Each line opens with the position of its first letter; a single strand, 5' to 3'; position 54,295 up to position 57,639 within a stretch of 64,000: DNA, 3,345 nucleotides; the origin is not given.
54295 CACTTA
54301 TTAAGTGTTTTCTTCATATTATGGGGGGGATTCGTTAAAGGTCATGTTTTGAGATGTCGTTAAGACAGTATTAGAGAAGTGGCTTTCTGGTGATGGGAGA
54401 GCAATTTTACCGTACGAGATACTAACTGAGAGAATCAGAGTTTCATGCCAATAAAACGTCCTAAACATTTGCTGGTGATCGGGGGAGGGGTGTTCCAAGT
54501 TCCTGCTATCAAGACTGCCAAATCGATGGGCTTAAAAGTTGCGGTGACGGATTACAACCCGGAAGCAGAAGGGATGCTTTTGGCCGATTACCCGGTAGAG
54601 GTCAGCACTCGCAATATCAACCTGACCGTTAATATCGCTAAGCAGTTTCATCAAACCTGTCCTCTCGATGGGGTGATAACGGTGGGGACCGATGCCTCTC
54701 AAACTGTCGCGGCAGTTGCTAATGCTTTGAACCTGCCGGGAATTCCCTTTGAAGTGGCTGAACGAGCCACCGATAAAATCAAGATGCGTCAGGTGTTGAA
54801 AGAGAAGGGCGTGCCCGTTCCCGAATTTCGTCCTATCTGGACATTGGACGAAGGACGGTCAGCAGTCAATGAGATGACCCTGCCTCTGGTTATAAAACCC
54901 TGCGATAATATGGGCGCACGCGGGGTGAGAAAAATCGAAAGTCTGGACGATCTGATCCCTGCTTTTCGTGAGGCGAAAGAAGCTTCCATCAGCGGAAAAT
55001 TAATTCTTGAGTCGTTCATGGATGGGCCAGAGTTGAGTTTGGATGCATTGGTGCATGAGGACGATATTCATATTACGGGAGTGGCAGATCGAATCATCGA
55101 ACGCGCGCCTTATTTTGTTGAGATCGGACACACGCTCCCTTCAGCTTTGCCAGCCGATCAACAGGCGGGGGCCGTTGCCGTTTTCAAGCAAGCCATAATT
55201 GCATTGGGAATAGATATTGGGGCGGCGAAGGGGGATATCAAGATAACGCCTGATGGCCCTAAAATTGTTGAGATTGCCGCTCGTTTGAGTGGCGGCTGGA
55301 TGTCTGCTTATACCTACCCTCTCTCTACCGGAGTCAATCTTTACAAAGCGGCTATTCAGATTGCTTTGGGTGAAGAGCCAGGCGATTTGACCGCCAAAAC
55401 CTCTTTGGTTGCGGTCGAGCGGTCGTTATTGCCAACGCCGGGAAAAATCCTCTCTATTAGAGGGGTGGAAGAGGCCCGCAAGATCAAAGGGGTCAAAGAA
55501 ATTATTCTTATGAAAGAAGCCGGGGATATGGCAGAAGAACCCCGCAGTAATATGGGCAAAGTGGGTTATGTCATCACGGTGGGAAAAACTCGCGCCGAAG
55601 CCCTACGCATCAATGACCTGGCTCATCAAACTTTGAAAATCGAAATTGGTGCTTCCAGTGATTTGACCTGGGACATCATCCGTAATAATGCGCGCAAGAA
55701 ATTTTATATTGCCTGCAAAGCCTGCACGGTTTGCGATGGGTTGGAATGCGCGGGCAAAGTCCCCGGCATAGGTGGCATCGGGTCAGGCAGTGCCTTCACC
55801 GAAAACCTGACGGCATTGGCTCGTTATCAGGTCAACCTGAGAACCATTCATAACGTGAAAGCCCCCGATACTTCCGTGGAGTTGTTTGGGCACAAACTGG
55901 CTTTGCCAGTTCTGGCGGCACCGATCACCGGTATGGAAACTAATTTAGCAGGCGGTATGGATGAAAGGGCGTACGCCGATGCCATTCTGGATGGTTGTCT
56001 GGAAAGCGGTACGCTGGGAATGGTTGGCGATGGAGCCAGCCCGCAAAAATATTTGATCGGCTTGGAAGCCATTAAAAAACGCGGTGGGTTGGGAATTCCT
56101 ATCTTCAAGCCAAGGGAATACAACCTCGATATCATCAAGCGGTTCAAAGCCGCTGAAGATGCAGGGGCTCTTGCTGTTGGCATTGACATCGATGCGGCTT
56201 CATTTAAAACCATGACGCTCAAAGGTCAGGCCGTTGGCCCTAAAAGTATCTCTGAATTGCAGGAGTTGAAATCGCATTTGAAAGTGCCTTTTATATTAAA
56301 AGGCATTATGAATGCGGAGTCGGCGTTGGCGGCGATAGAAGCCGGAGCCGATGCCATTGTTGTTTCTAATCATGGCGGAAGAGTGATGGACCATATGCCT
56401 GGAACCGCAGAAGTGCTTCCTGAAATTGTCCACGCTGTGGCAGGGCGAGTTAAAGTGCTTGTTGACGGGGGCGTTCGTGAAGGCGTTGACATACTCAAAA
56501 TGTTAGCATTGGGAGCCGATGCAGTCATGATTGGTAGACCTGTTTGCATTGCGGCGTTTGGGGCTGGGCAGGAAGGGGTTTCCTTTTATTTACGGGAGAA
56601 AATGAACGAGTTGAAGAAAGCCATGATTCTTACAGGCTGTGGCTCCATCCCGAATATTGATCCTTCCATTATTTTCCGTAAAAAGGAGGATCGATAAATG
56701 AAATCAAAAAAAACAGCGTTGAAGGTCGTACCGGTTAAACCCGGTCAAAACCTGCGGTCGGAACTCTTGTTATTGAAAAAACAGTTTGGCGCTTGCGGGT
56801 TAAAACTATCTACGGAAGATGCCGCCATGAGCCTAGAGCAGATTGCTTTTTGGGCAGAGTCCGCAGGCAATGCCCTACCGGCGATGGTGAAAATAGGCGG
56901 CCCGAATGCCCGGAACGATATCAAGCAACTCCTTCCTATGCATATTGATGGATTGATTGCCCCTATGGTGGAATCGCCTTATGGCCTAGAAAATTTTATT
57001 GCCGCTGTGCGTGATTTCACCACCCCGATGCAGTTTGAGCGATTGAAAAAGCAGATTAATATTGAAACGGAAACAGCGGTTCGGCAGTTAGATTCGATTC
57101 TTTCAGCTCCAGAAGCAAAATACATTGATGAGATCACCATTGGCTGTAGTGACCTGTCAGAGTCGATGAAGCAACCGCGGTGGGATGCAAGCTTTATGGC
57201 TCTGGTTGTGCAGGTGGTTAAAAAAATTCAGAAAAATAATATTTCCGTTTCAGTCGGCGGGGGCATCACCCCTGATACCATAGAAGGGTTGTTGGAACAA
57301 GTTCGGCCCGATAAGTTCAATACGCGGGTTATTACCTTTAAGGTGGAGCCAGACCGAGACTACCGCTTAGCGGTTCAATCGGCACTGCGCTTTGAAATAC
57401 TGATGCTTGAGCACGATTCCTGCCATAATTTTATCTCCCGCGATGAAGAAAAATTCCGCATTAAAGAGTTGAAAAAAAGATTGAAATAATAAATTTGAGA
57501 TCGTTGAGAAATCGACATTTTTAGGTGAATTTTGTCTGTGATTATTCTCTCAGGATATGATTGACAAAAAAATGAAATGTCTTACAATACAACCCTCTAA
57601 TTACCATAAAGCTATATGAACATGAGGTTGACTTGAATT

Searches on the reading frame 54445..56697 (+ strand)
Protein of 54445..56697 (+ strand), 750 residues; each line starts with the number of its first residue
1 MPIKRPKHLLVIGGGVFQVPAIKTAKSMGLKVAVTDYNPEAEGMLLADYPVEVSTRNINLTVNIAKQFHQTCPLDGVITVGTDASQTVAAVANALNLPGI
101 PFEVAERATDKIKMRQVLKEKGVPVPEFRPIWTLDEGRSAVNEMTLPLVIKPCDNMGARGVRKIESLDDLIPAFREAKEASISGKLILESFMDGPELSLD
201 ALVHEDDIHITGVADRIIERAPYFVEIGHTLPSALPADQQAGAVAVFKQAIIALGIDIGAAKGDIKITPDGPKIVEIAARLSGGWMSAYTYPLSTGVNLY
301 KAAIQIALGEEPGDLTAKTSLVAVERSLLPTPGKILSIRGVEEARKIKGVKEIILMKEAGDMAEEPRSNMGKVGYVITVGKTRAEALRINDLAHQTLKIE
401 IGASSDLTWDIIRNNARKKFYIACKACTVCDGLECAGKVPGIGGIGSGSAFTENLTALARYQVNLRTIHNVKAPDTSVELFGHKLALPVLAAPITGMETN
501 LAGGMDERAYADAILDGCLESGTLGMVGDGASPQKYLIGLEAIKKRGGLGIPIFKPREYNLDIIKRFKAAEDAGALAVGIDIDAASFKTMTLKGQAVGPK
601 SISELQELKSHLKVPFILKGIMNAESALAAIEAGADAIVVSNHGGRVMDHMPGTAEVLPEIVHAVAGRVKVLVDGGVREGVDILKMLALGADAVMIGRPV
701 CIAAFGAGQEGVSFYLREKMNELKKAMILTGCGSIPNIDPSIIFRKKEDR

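Call 3: search_protein_families(library=pfam, proteins=[window:54445-56697:+], max_evalue=0.01)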
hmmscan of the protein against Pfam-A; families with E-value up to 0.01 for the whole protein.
window:54445-56697:+ (750 aa): 18 families
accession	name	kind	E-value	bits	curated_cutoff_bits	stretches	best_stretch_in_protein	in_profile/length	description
PF01070.24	FMN_dh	-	4.4e-68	230.3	24.9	2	601-743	206-348/350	FMN-dependent dehydrogenase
PF18603.7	LAL_C2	-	2.5e-18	66.6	29.4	1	329-401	4-77/78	L-amino acid ligase C-terminal domain 2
PF13535.11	ATP-grasp_4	-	4.2e-13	49.7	27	1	145-287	2-158/160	ATP-grasp domain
PF02655.19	ATP-grasp_3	-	1.1e-11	45.5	23.2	1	108-283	1-159/160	ATP-grasp domain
PF02786.22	CPSase_L_D2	-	3.3e-07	30.5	19.8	1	110-310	1-206/211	Carbamoyl-phosphate synthase L chain, ATP binding domain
PF01071.24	GARS_A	-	2.1e-06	28.1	27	1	110-211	2-108/194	Phosphoribosylglycinamide synthetase, ATP-grasp (A) domain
PF00478.31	IMPDH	-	2.8e-06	27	25.6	1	601-699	132-238/345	IMP dehydrogenase / GMP reductase domain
PF03060.21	NMO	-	2.9e-06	27.3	28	1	614-697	136-222/331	Nitronate monooxygenase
PF01262.27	AlaDh_PNT_C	-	4.1e-06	26.8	23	1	5-55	27-78/214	Alanine dehydrogenase/PNT, C-terminal domain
PF07478.18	Dala_Dala_lig_C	-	7.3e-06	26.1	24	1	118-221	2-109/204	D-ala D-ala ligase C-terminus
PF05690.20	ThiG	-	1.7e-05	24.7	23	0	594-641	156-204/247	Thiazole biosynthesis protein ThiG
PF18130.6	ATPgrasp_N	-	2.2e-05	25.3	27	1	24-99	3-81/81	ATP-grasp N-terminal domain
PF01645.23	Glu_synthase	-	2.5e-05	24.1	20.4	1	664-703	271-310/369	Conserved region in glutamate synthase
PF15632.11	ATPgrasp_Ter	-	7.2e-05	23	29.1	1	186-323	5-124/131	ATP-grasp in the biosynthetic pathway with Ter operon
PF02222.28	ATP-grasp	-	0.0002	21.5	27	1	117-193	2-77/179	ATP-grasp domain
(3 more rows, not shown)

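Call 4: search_protein_families(library=ncbifam, proteins=[window:54445-56697:+], max_evalue=0.01)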
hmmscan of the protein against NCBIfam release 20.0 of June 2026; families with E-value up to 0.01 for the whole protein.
window:54445-56697:+ (750 aa): 62 families (the best 25 are shown)
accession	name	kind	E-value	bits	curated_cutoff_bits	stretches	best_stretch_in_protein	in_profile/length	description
NF008398.0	PRK11197.1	subfamily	7.2e-44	150.1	376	1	603-745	235-377/381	L-lactate dehydrogenase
NF002563.0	PRK02186.1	subfamily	1.4e-43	149.3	625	1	86-406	83-401/890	argininosuccinate lyase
NF033901.1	L_lactate_LldD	exception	3.7e-38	131.5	550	1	602-740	234-372/377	FMN-dependent L-lactate dehydrogenase LldD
TIGR03966.1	actino_HemFlav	equivalog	2.8e-33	115.2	470.85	1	600-740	234-374/385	pre-mycofactocin synthase MftD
TIGR02708.1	L_lactate_ox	equivalog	1.4e-32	113.1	645.5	2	595-738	213-353/367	L-lactate oxidase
NF005543.0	PRK07206.1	subfamily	3.4e-14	52.3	302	1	103-311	101-317/416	hypothetical protein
TIGR02151.1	IPP_isom_2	equivalog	6.3e-14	51.7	281.3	1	654-738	246-329/338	type 2 isopentenyl-diphosphate Delta-isomerase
NF010623.0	PRK14016.1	subfamily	9.4e-12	43.9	877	1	108-196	212-299/871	cyanophycin synthetase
TIGR01369.1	CPSaseII_lrg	equivalog_domain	1.2e-11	43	1027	1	19-221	578-780/1052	carbamoyl-phosphate synthase (glutamine-hydrolyzing) large subunit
NF003671.0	PRK05294.1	equivalog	1.2e-11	43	599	1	19-221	575-777/1058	carbamoyl-phosphate synthase large subunit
NF002378.0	PRK01372.1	subfamily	2.2e-10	39.7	243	1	108-205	98-192/305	D-alanine--D-alanine ligase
TIGR02068.2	cya_phycin_syn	equivalog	3.9e-10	38.4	850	1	106-196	209-298/862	cyanophycin synthetase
NF053745.1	AAntcapLigBacD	equivalog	4.5e-10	38.5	850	1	87-175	113-201/471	alanine--anticapsin ligase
NF053643.1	Ddl_archaea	equivalog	8.6e-10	38.1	500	1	9-207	3-195/367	putative pseudomurein biosynthesis ATP-grasp protein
TIGR01205.1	D_ala_D_alaTIGR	subfamily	3.5e-09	36.1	245.65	1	107-211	103-210/318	D-alanine--D-alanine ligase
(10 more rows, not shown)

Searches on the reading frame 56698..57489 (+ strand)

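Call 3: search_protein_families(library=pfam, proteins=[window:56698-57489:+], max_evalue=0.01)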
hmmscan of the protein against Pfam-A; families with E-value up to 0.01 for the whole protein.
window:56698-57489:+ (263 aa): 1 family
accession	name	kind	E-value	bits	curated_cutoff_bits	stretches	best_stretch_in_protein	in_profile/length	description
PF03328.21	HpcH_HpaI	-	9e-07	28.8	25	1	70-161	73-162/221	HpcH/HpaI aldolase/citrate lyase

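Call 4: search_protein_families(library=ncbifam, proteins=[window:56698-57489:+], max_evalue=0.01)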
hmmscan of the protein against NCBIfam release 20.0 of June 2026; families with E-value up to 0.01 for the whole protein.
window:56698-57489:+ (263 aa): 2 families
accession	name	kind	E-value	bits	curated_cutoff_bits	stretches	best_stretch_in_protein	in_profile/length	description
TIGR02311.1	HpaI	equivalog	0.0015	18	368.8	0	120-159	144-180/249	4-hydroxy-2-oxoheptanedioate aldolase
NF007521.0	PRK10128.1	equivalog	0.0018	17.9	441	0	116-161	146-188/267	2-keto-3-deoxy-L-rhamnonate aldolase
